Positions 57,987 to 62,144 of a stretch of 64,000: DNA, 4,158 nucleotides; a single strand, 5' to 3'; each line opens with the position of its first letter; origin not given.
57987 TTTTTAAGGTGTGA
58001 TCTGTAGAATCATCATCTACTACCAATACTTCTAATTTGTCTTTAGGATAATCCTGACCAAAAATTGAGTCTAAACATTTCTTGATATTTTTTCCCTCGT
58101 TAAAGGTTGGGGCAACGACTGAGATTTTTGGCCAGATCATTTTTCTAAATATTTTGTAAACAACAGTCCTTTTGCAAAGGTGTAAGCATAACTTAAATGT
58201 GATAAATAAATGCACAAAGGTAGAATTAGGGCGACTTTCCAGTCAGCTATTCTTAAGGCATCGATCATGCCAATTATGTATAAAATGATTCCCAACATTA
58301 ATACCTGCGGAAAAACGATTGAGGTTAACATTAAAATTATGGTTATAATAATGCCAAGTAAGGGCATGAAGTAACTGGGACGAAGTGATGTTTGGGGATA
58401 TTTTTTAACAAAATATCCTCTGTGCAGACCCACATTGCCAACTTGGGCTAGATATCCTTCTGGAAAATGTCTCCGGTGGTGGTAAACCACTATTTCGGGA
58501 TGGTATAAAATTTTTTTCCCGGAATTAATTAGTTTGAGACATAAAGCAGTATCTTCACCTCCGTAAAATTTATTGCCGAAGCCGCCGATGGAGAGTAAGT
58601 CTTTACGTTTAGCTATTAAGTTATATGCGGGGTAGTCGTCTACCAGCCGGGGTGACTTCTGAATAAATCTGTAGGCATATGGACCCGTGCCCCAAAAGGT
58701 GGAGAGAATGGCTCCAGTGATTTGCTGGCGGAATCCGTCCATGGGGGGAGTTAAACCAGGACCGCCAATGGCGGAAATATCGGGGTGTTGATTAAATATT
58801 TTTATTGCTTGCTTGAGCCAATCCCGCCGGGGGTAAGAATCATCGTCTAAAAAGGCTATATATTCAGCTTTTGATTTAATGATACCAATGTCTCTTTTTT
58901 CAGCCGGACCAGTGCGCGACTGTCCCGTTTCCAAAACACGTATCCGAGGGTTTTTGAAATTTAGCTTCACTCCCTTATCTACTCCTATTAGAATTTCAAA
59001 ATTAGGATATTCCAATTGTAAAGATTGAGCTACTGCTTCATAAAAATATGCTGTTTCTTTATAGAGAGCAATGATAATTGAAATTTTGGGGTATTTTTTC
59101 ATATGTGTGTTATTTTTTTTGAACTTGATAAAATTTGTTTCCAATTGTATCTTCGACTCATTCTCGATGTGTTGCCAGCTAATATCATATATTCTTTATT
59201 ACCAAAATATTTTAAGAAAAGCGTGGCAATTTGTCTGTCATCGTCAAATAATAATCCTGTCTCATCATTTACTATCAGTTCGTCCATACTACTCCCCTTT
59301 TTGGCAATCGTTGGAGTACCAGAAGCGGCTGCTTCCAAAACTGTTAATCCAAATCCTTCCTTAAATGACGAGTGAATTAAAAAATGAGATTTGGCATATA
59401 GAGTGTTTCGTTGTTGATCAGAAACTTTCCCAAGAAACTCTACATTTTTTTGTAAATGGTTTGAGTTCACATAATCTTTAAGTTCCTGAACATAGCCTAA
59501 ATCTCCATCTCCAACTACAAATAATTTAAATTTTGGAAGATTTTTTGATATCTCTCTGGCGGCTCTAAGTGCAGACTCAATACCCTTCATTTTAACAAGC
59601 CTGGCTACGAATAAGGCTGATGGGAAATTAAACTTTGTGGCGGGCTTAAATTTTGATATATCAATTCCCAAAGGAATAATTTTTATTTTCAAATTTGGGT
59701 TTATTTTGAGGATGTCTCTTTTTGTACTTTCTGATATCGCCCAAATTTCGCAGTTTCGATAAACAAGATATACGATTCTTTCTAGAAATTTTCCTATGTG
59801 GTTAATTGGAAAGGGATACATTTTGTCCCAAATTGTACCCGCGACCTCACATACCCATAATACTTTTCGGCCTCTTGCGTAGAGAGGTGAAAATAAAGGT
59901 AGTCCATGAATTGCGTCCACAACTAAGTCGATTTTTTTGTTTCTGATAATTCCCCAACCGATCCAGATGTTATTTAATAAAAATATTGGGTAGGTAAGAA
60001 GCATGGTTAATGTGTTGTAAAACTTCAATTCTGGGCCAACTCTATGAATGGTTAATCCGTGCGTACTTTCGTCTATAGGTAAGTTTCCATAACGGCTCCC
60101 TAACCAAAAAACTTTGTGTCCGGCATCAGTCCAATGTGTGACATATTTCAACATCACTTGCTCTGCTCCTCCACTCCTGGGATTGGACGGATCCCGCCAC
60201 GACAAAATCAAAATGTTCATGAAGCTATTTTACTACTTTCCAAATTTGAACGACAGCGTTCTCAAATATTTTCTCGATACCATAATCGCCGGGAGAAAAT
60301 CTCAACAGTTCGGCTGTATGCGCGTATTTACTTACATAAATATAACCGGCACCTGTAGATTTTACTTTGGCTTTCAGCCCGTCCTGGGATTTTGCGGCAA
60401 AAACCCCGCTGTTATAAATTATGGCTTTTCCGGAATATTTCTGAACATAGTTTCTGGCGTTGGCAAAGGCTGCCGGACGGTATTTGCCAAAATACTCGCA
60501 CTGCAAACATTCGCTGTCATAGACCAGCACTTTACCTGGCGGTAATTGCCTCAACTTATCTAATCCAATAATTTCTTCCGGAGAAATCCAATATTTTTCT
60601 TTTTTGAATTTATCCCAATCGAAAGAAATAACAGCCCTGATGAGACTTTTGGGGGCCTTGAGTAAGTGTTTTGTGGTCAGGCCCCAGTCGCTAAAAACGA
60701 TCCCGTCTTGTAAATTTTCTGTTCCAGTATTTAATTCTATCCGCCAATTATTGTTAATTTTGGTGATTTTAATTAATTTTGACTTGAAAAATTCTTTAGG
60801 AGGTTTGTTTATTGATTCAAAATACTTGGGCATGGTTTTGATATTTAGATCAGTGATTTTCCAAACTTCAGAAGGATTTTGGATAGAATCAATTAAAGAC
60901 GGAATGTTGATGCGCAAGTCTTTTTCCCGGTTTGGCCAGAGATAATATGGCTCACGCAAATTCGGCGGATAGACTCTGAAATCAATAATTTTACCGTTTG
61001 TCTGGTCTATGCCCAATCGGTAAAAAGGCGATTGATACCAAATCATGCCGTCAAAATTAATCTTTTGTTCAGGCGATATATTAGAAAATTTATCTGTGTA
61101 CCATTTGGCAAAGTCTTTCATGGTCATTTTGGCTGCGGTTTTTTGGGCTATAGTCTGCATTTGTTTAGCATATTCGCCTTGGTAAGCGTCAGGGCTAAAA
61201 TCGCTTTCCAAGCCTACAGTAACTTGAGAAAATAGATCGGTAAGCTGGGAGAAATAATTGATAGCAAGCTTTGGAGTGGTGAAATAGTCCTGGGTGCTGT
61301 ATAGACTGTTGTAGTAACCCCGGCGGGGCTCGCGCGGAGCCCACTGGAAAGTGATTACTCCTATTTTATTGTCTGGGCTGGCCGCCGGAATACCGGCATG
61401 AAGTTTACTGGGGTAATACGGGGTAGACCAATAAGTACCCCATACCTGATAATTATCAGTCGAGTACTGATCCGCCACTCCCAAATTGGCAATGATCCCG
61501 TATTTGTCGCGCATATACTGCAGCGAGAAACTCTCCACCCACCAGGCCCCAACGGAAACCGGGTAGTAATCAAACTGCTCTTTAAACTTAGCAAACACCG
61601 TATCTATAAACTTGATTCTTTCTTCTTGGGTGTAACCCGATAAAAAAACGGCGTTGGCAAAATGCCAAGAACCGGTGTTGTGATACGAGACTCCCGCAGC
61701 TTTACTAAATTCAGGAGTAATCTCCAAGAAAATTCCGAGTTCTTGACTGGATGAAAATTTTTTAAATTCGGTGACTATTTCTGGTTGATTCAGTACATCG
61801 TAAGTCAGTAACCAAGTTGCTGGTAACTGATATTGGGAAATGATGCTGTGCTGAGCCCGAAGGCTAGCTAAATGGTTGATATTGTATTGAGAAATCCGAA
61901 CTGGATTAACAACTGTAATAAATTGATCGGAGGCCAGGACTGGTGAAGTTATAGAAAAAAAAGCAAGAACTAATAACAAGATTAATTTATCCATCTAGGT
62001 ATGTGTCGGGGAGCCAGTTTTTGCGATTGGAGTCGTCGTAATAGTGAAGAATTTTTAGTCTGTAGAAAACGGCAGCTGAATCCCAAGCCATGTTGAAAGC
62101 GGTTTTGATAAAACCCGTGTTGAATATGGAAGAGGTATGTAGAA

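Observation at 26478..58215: Recurrent coupled modules: polyprenyl-P-sugar synthase GT2 immediately upstream of a GT-C membrane transferase (at least 3 instances)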

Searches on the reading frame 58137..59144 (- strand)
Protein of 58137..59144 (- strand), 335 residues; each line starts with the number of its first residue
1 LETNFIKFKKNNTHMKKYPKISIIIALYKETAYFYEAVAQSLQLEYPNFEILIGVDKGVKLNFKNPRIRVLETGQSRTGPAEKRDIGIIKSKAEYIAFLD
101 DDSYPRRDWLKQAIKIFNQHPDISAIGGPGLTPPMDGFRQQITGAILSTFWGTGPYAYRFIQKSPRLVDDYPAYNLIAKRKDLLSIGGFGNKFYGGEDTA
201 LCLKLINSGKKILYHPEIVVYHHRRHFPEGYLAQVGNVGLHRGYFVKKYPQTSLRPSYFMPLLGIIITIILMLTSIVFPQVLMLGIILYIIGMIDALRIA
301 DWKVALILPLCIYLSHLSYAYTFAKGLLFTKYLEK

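Call 10: search_protein_families(library=pfam, proteins=[window:58137-59144:-], max_evalue=0.01)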
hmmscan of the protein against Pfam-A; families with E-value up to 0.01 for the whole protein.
window:58137-59144:- (335 aa): 6 families
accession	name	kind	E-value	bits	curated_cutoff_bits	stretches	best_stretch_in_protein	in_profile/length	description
PF00535.33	Glycos_transf_2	-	6.2e-15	56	23.3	1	22-176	1-158/168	Glycosyl transferase family 2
PF13641.12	Glyco_tranf_2_3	-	2.4e-10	41.2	27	1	19-232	1-221/230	Glycosyltransferase like family 2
PF10111.15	Glyco_tranf_2_2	-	4.5e-06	26.8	27.3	1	23-224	2-218/276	Glycosyltransferase like family 2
PF02709.20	Glyco_transf_7C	-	0.00035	20.6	23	1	175-217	23-67/78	N-terminal domain of galactosyltransferase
PF07039.17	SGF29_Tudor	-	0.0052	17.3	23.8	1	8-43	62-100/132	SGF29 tudor-like domain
PF13632.12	Glyco_trans_2_3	-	0.0096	16.2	27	0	95-225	1-126/198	Glycosyl transferase family group 2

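Call 22: search_protein_families(library=ncbifam, proteins=[window:58137-59144:-], max_evalue=0.01)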
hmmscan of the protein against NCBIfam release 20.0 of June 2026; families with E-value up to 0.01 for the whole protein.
window:58137-59144:- (335 aa): 14 families
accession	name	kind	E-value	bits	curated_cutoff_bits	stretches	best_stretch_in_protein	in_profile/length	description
TIGR03965.1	mycofact_glyco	equivalog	2.7e-21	76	280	1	18-235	73-293/467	mycofactocin biosynthesis glycosyltransferase MftF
NF038302.1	EPS_HpsE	equivalog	2.3e-14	53.1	300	1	75-233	69-235/307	hormogonium polysaccharide biosynthesis glycosyltransferase HpsE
NF041875.1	EPS_EpsD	equivalog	2.8e-14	53.3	370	1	23-234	3-219/325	exopolysaccharide biosynthesis glycosyltransferase EpsD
TIGR03937.1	PgaC_IcaA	equivalog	3.7e-11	42.6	422.3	1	5-128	31-161/407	poly-beta-1,6-N-acetyl-D-glucosamine synthase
NF038299.1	EPS_HpsN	equivalog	7.7e-10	38.2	425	1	19-129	1-118/317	hormogonium polysaccharide biosynthesis glycosyltransferase HpsN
NF041394.1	GtaseAglG_Halo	equivalog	1.5e-08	34.2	440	1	20-223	2-216/304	glucosyl-dolichyl phosphate glucuronosyltransferase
NF050050.1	ProtGlycPglI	equivalog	1.9e-08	34.1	500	1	19-225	2-204/306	GalNAc(5)-diNAcBac-PP-undecaprenol beta-1,3-glucosyltransferase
TIGR04283.1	glyco_like_mftF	equivalog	1.2e-07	31.5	182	1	21-119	1-99/221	TIGR04283 family arsenosugar biosynthesis glycosyltransferase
NF047683.1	TeichurnBiosyTuaG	equivalog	1e-06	28.6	400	1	16-120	3-114/252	teichuronic acid biosynthesis protein TuaG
TIGR03111.1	glyc2_xrt_Gpos1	hypoth_equivalog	4.2e-05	22.5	363.95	1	9-132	38-171/439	TIGR03111 family XrtG-associated glycosyltransferase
NF007482.0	PRK10073.1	equivalog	0.00022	20.4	423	1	15-103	2-96/334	glycosyltransferase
TIGR04440.1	glyco_TIGR04440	domain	0.00042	20.1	70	1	22-131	3-120/215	TIGR00180 family glycosyltransferase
TIGR03030.1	CelA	equivalog_domain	0.001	17.2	699.1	0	88-129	224-265/714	UDP-forming cellulose synthase catalytic subunit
TIGR01556.1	rhamnosyltran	subfamily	0.0051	16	200.55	0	67-127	46-109/281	rhamnosyltransferase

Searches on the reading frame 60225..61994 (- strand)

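Call 10: search_protein_families(library=pfam, proteins=[window:60225-61994:-], max_evalue=0.01)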
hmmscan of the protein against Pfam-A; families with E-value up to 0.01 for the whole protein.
window:60225-61994:- (589 aa): 0 families

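Call 22: search_protein_families(library=ncbifam, proteins=[window:60225-61994:-], max_evalue=0.01)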
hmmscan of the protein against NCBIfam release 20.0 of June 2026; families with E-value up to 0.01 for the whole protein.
window:60225-61994:- (589 aa): 0 families

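Call 59: search_protein_families(library=pfam, proteins=[window:60225-61994:-], max_evalue=10)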
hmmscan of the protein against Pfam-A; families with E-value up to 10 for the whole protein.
window:60225-61994:- (589 aa): 2 families
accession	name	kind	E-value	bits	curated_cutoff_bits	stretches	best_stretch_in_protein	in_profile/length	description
PF20098.4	DUF6488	-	0.031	14.6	27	1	1-62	1-62/110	Family of unknown function (DUF6488)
PF12322.14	T4_baseplate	-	0.11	12.6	24.5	1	355-426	134-206/219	T4 bacteriophage base plate protein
